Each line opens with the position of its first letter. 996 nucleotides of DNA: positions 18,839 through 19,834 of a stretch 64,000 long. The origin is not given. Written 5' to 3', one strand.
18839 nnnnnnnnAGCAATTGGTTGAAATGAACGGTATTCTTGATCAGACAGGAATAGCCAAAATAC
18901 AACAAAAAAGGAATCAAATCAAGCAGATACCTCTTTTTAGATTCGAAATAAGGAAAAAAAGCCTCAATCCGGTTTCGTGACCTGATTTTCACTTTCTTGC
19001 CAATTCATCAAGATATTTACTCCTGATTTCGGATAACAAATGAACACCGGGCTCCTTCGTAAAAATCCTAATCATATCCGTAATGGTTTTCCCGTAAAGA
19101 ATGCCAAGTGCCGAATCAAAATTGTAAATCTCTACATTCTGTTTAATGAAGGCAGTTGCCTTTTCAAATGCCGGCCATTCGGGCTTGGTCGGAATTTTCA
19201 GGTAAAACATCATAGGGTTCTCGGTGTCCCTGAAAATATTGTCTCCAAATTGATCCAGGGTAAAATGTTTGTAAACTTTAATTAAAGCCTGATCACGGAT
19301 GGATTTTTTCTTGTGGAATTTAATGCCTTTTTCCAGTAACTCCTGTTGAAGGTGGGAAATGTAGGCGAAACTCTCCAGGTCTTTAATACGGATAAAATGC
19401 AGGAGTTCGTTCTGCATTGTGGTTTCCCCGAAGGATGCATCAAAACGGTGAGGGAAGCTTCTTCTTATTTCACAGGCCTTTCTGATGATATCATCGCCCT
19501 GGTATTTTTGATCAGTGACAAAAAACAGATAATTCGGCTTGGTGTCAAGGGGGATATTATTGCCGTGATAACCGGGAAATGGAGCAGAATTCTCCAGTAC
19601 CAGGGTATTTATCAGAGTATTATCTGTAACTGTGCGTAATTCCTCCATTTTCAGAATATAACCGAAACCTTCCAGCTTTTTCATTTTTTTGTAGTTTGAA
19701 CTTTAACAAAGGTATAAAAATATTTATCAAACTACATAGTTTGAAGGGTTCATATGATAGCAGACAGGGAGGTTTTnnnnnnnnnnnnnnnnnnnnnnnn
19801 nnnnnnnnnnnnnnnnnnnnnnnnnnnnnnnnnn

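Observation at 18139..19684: Tandem paralogs of unknown function downstream of selU, each an internal duplication of a ~95 aa module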

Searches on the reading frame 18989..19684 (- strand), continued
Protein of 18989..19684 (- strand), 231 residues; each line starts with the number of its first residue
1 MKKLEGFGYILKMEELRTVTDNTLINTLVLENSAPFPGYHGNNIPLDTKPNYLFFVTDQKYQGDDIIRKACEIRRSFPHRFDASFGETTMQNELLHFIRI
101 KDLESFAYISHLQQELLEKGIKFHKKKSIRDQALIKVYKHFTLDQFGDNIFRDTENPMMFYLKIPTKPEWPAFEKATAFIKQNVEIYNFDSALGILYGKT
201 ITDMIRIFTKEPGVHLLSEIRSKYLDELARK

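Call 59: fold_search(model_id=the predicted structure, library=viral)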
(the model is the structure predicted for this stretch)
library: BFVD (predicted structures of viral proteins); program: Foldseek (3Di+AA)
matches with E <= 10: 540; with E <= 0.001: 0
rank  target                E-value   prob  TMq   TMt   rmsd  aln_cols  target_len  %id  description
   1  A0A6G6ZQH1            3.5e-03  0.44  0.18  0.06  16.1       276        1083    8  (no name in the UniProt tables at hand)
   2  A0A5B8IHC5            4.4e-02  0.41  0.24  0.15  23.1       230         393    8  Uncharacterized protein [Mimiviridae sp. ChoanoV1]
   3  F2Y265                5.2e-02  0.09  0.14  0.07  18.1       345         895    8  (no name in the UniProt tables at hand)
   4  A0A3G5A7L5            5.5e-02  0.44  0.20  0.28  10.9       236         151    9  Uncharacterized protein [Hyperionvirus sp.]
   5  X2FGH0                6.1e-02  0.06  0.11  0.11  18.1       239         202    7  Nuclear protein UL4 [Cercopithecine herpesvirus 16]
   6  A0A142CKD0            6.8e-02  0.60  0.28  0.23  10.5       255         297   11  (no name in the UniProt tables at hand)
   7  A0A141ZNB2            8.9e-02  0.16  0.21  0.05  17.0       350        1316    8  (no name in the UniProt tables at hand)
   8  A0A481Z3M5            1.0e-01  0.18  0.22  0.20  21.8       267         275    7  Uncharacterized protein [Pithovirus LCPAC101]
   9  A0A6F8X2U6            1.5e-01  0.14  0.23  0.07  16.4       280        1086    8  Early transcription factor large subunit-like protein [Lymphocystis disease virus 2]
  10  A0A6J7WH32            1.8e-01  0.06  0.14  0.15  17.2       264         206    9  Uncharacterized protein [uncultured Caudovirales phage]
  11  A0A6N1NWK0            2.0e-01  0.13  0.17  0.19  11.3       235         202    9  Uncharacterized protein [Tupanvirus soda lake]
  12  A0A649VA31            2.1e-01  0.08  0.17  0.06  21.9       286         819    6  DNA methylase [Mycobacterium phage Atcoo]
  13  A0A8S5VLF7            2.3e-01  0.15  0.17  0.05  22.0       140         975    8  (no name in the UniProt tables at hand)
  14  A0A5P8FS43            2.3e-01  0.05  0.14  0.12  18.7       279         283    9  Glycoprotein (Fragment) [Sin Nombre orthohantavirus]
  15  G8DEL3                2.6e-01  0.04  0.13  0.06  18.9       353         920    8  (no name in the UniProt tables at hand)
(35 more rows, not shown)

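Call 65: find_homologous_proteins(query=A4, max_evalue=0.001)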
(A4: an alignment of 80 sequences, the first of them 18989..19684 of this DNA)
Query A4 (80 sequences) (231 aa, profile of the alignment): 110 proteins with E <= 0.001 among 3830 candidates.
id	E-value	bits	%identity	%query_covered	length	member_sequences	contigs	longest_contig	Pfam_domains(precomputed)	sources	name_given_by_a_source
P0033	1.4e-82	295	44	99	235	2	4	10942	-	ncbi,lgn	ncbi:MAG: hypothetical protein ACOCXS_01690 [Bacteroidota bacterium]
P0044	1.9e-82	294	39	98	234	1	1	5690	-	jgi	-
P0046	3.4e-82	294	39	98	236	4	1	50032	-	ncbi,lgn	-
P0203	3.6e-82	294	41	98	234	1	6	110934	-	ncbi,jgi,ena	-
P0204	3.7e-82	293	39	98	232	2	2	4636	-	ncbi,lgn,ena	-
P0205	3.8e-82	293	41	98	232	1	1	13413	-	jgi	jgi:hypothetical protein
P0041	3.9e-82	293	40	98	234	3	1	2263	-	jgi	jgi:hypothetical protein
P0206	1.2e-81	292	39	98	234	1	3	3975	-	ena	-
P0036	1.3e-81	292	41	98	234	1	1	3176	-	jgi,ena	-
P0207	1.4e-81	292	39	98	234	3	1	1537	-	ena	-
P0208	1.4e-81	292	39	98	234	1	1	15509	-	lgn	-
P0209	1.6e-81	291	38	98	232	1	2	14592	-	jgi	jgi:hypothetical protein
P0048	1.9e-81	291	38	98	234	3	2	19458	-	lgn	-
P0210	2.0e-81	291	39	98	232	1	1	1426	-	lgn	-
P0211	2.3e-81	291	40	99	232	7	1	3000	-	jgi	jgi:hypothetical protein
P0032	1.9e-80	288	43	98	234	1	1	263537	-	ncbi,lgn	-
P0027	5.1e-78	280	43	98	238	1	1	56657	-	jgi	jgi:hypothetical protein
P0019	5.6e-76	273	66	100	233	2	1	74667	-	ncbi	-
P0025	4.1e-70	254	48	96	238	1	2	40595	-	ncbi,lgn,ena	-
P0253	5.2e-68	247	33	97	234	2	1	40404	-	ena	-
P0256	1.5e-65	239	28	98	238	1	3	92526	-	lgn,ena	-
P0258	3.9e-64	234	30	96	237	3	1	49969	-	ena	-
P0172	8.2e-64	233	25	98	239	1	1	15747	-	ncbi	ncbi:MAG: hypothetical protein R6U19_02230 [Bacteroidales bacterium]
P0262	7.0e-62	227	28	98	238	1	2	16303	-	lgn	-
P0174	2.7e-61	225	27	96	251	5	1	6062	-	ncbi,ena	-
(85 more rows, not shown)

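Call 66: find_encoding_contigs(protein=P0256, flank=7000, max_places=1)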
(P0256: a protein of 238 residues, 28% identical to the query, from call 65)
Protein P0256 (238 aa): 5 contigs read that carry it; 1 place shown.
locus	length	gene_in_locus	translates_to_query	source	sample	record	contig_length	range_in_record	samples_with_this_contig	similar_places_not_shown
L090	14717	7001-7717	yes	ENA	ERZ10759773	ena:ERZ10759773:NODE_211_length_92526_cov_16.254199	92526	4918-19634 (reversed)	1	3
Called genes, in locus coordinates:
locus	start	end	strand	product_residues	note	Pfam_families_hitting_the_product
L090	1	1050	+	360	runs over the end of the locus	PF03739:LptF_LptG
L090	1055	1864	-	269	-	PF00288:GHMP_kinases_N, PF08544:GHMP_kinases_C (weak)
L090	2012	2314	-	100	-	-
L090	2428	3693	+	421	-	PF00512:HisKA, PF02518:HATPase_c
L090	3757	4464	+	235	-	PF00072:Response_reg, PF00486:Trans_reg_C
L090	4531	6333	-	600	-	PF00474:SSF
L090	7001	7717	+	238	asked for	-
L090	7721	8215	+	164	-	PF01899:MNHE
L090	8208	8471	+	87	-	PF04066:MrpF_PhaF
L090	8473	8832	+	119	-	PF03334:PhaG_MnhG_YufB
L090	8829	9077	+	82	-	PF13244:MbhD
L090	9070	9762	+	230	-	PF20501:MbhE, PF04039:MnhB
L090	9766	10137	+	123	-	PF00420:Oxidored_q2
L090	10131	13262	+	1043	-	PF00361:Proton_antipo_M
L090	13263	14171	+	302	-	PF00146:NADHdh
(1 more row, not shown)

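Call 67: find_encoding_contigs(protein=P0258, flank=7000, max_places=1)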
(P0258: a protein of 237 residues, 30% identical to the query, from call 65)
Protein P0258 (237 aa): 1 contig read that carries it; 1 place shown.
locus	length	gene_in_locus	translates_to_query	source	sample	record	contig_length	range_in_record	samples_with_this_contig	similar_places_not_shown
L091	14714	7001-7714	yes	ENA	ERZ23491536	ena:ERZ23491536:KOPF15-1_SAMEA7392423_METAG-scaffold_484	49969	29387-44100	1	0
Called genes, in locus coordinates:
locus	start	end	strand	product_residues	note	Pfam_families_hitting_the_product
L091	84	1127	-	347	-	PF04173:DoxD, PF07680:DoxA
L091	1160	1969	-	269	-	PF00288:GHMP_kinases_N, PF08544:GHMP_kinases_C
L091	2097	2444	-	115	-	-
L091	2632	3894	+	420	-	PF00512:HisKA (weak), PF02518:HATPase_c, PF14501:HATPase_c_5 (weak)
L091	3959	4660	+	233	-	PF00072:Response_reg, PF00486:Trans_reg_C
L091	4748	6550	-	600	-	PF00474:SSF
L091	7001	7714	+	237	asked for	-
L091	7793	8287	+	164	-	PF01899:MNHE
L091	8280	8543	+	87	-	PF04066:MrpF_PhaF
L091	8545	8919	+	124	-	PF03334:PhaG_MnhG_YufB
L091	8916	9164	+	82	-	PF13244:MbhD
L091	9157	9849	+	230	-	PF20501:MbhE, PF04039:MnhB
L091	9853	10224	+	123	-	PF00420:Oxidored_q2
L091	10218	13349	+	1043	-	PF00361:Proton_antipo_M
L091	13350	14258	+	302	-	PF00146:NADHdh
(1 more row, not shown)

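Call 68: find_encoding_contigs(protein=P0253, flank=7000, max_places=1)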
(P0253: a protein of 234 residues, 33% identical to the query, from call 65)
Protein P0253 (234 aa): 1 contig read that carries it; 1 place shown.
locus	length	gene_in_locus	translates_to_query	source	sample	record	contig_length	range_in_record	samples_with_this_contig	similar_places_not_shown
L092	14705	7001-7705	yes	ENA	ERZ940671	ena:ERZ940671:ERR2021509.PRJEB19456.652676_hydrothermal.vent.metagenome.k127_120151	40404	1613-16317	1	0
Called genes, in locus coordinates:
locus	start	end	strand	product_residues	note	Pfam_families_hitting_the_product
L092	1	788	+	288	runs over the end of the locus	PF00144:Beta-lactamase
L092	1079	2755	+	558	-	PF00595:PDZ (faint), PF13180:PDZ_2 (faint), PF03572:Peptidase_S41, PF18962:Por_Secre_tail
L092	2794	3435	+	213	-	PF00027:cNMP_binding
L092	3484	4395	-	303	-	PF05971:Methyltransf_10, PF05175:MTS (weak)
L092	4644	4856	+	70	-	PF13443:HTH_26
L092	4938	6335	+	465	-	PF03051:Peptidase_C1_2, PF00112:Peptidase_C1 (faint)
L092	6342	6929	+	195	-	PF05724:TPMT, PF08241:Methyltransf_11 (weak), PF08242:Methyltransf_12 (weak), PF13649:Methyltransf_25 (weak)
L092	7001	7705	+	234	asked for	-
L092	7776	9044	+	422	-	PF00924:MS_channel_2nd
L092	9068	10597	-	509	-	-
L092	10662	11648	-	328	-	PF01180:DHO_dh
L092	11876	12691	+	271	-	PF03618:Kinase-PPPase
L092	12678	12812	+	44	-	-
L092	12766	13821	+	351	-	PF00903:Glyoxalase, PF13669:Glyoxalase_4 (faint)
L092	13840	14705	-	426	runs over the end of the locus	PF01946:Thi4 (faint), PF00070:Pyr_redox (faint), PF00890:FAD_binding_2, PF01494:FAD_binding_3 (weak), PF03486:HI0933_like, PF12831:FAD_oxidored, PF13450:NAD_binding_8 (weak), PF22780:HI0933_like_1st, +6 more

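Call 71: find_related_loci(query=A6, collection=metagenome_contigs, flank=5000)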
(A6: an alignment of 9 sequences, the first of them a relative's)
Query A6 (238 aa) in metagenome_contigs; peptide patterns used: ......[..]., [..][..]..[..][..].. (x = any residue, [..] = any of these).
241 stretches matched a pattern, but none encodes a relative of the query by tblastn (E <= 1e-3).

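Call 72: find_encoding_contigs(protein=P0172, flank=6000, max_places=1)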
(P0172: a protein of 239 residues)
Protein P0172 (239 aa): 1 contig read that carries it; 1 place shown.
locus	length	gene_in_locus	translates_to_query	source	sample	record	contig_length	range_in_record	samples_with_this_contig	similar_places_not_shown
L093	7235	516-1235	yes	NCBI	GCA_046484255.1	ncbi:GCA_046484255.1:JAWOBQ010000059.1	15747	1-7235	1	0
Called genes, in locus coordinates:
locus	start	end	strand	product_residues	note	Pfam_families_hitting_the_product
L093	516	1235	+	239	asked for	-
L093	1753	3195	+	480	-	PF00512:HisKA, PF02518:HATPase_c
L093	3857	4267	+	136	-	PF03544:TonB_C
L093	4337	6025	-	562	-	PF00005:ABC_tran, PF02463:SMC_N (faint), PF13476:AAA_23 (faint), PF13304:AAA_21 (faint), PF12848:ABC_tran_Xtn, PF00005:ABC_tran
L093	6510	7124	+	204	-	PF01613:Flavin_Reduct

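Call 73: find_encoding_contigs(protein=P0262, flank=6000, max_places=1)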
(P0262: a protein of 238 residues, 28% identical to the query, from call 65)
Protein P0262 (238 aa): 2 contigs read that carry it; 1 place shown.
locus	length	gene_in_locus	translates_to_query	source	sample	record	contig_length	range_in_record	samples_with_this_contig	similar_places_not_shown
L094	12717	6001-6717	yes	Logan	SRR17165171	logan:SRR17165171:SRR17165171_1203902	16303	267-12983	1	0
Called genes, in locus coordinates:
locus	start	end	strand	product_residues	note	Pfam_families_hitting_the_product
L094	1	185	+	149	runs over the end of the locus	?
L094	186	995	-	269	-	PF00288:GHMP_kinases_N, PF08544:GHMP_kinases_C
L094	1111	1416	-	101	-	-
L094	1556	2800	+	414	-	PF00512:HisKA, PF02518:HATPase_c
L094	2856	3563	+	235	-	PF00072:Response_reg, PF00486:Trans_reg_C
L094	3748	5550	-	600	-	PF00474:SSF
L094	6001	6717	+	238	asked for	-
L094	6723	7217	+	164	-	PF01899:MNHE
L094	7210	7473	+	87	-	PF04066:MrpF_PhaF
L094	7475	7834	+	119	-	PF03334:PhaG_MnhG_YufB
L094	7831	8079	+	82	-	PF13244:MbhD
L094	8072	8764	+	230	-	PF20501:MbhE, PF04039:MnhB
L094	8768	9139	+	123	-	PF00420:Oxidored_q2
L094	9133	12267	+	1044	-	PF00361:Proton_antipo_M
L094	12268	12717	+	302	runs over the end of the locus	PF00146:NADHdh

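Call 74: find_encoding_contigs(protein=P0174, flank=6000, max_places=1)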
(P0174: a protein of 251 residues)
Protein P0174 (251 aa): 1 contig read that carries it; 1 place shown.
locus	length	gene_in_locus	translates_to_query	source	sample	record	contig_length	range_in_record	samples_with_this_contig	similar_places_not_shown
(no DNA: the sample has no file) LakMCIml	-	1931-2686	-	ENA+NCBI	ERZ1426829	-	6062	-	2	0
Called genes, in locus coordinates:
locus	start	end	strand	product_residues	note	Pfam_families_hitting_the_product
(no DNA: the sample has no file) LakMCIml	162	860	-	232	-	-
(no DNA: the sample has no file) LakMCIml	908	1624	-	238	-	PF01066:CDP-OH_P_transf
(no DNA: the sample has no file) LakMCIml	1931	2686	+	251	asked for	-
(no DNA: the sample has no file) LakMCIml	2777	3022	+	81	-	-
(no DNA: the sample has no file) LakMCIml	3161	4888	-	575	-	PF01336:tRNA_anti-codon, PF00152:tRNA-synt_2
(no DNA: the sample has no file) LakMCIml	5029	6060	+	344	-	?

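Call 75: find_related_loci(query=window:18989-19684:-, collection=metagenome_contigs, flank=5000)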
Query window:18989-19684:- (231 aa) in metagenome_contigs; peptide patterns used: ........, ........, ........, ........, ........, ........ (x = any residue, [..] = any of these).
86 stretches matched a pattern; 1 encode a relative of the query (tblastn E <= 1e-3); 1 distinct loci.
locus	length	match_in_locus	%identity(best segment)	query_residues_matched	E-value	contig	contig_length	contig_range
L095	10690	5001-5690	66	1-230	4e-107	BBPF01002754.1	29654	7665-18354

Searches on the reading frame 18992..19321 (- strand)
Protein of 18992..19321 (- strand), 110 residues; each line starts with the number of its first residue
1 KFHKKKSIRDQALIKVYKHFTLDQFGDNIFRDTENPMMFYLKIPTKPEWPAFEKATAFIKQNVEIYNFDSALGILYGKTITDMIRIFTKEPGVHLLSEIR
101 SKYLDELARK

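Call 53: predict_structure(alignment_id=A3)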
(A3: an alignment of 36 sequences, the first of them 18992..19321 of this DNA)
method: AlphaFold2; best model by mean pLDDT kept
length: 110 residues; sequences in the alignment: 36
mean_pLDDT: 85.7   pTM: 0.75
mean pLDDT of the five models: 85.7, 84.9, 83.1, 81.7, 80.6
residues with pLDDT >= 90: 58; 70-90: 40; 50-70: 12; < 50: 0
segments of 3 or more residues with pLDDT < 50: none
pLDDT, mean of each block of 10 residues (from residue 1): 64 72 93 93 90 92 85 81 91 92 90
secondary structure, 60 per line:
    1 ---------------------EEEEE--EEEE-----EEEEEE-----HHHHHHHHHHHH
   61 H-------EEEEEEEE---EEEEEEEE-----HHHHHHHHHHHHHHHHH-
elements in order: E22-26 E29-32 E38-43 H49-61 E69-76 E80-87 H93-109

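Call 55: fold_search(model_id=the predicted structure, library=pdb)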
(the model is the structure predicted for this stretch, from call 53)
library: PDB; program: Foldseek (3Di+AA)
matches with E <= 10: 1327; with E <= 0.001: 0
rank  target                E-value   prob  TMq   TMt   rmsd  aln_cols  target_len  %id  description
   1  3ueb_B                8.8e-03  0.94  0.33  0.34   6.6        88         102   14  Crystal structure of TON_0450 from Thermococcus onnurineus NA1 (released 2012-10-10)
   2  3ueb_C                2.5e-02  0.89  0.34  0.35   6.4        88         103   14  Crystal structure of TON_0450 from Thermococcus onnurineus NA1 (released 2012-10-10)
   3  3ueb_F                6.0e-02  0.84  0.36  0.39   5.7        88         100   12  Crystal structure of TON_0450 from Thermococcus onnurineus NA1 (released 2012-10-10)
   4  4bvu_A                9.3e-02  0.41  0.31  0.23   6.1        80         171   19  Structure of Shigella effector OspG in complex with host UbcH5c- Ubiquitin conjugate (released 2014-01-29)
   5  6rxu_Co               1.1e-01  0.21  0.26  0.29  11.3        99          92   12  Cryo-EM structure of the 90S pre-ribosome (Kre33-Noc4) from Chaetomium thermophilum, state B1 (released 2019-08-14)
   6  4q5h_A                1.2e-01  0.30  0.33  0.25   9.4       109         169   15  Shigella Effector Kinase OspG bound to AMPPNP and E2-Ub UbcH7-Ub Conjugate (released 2014-07-02)
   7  4o96_A                1.4e-01  0.38  0.34  0.26   7.9       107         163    9  2.60 Angstrom resolution crystal structure of a protein kinase domain of type III effector NleH2 (ECs1814) from Escher (released 2014-01-15)
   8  3uys_D                1.6e-01  0.38  0.35  0.17   8.2        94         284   15  Crystal structure of apo human ck1d (released 2012-01-11)
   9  8q8o_A                1.6e-01  0.35  0.29  0.24   6.1        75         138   11  PA14_16140 protein: the regulator of an operon involved in the biofilm formation in PA14 P. aeruginosa (released 2024-02-28)
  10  7qep_D4               1.6e-01  0.16  0.24  0.22  12.1        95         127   19  Cryo-EM structure of the ribosome from Encephalitozoon cuniculi (released 2022-02-09)
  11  4lrj_B                1.7e-01  0.47  0.33  0.25   6.0        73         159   14  Bacterial Effector NleH1 Kinase Domain with AMPPNP and Mg2+ (released 2014-01-22)
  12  4lrk_A                1.7e-01  0.47  0.31  0.24   6.0        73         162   10  Bacterial Effector NleH2 Kinase Domain (released 2014-01-22)
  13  8q8o_B                1.7e-01  0.30  0.29  0.25   6.8        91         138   10  PA14_16140 protein: the regulator of an operon involved in the biofilm formation in PA14 P. aeruginosa (released 2024-02-28)
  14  5vlh_A                2.1e-01  0.51  0.33  0.13   5.2        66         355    6  Short PCSK9 delta-P' complex with peptide Pep1 (released 2017-08-16)
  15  3uyt_C                2.2e-01  0.10  0.23  0.12   8.9        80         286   12  crystal structure of ck1d with PF670462 from P1 crystal form (released 2012-01-11)
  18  9c7n_A                2.5e-01  0.23  0.29  0.35   7.8        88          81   10  Crystal Structure of the GL3 ACT-like Domain (released 2025-10-08)
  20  3ncp_D                2.7e-01  0.66  0.33  0.36   4.4        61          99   10  GlnK2 from Archaeoglobus fulgidus (released 2010-07-28)
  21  1uku                  2.7e-01  0.41  0.33  0.35   5.3        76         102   13  Crystal Structure of Pyrococcus horikoshii CutA1 Complexed with Cu2+ (released 2004-01-13)
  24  1p1l                  3.0e-01  0.33  0.32  0.34   5.4        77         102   13  Structure of the Periplasmic divalent cation tolerance protein CutA from Archaeoglobus fulgidus (released 2003-04-29)
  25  3lf0_A                3.0e-01  0.30  0.29  0.31   6.0        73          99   15  Crystal structure of the ATP bound Mycobacterium tuberculosis nitrogen regulatory PII protein (released 2010-07-07)
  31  1ul3_D                3.4e-01  0.47  0.33  0.36   4.1        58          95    9  Crystal Structure of PII from Synechocystis sp. PCC 6803 (released 2003-12-16)
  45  3bzq                  4.1e-01  0.47  0.35  0.38   5.4        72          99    8  High resolution crystal structure of Nitrogen Regulatory Protein (Rv2919c) of Mycobacterium tuberculosis (released 2008-04-01)
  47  3lf0_C                4.1e-01  0.18  0.25  0.26   5.6        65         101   12  Crystal structure of the ATP bound Mycobacterium tuberculosis nitrogen regulatory PII protein (released 2010-07-07)
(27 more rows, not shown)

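Call 62: search_solved_structures(query=A3, max_evalue=10, show_alignments=3)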
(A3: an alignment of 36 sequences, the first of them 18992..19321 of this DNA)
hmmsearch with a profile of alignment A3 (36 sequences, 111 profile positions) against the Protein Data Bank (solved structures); distinct sequences matched with E-value up to 10: 0.
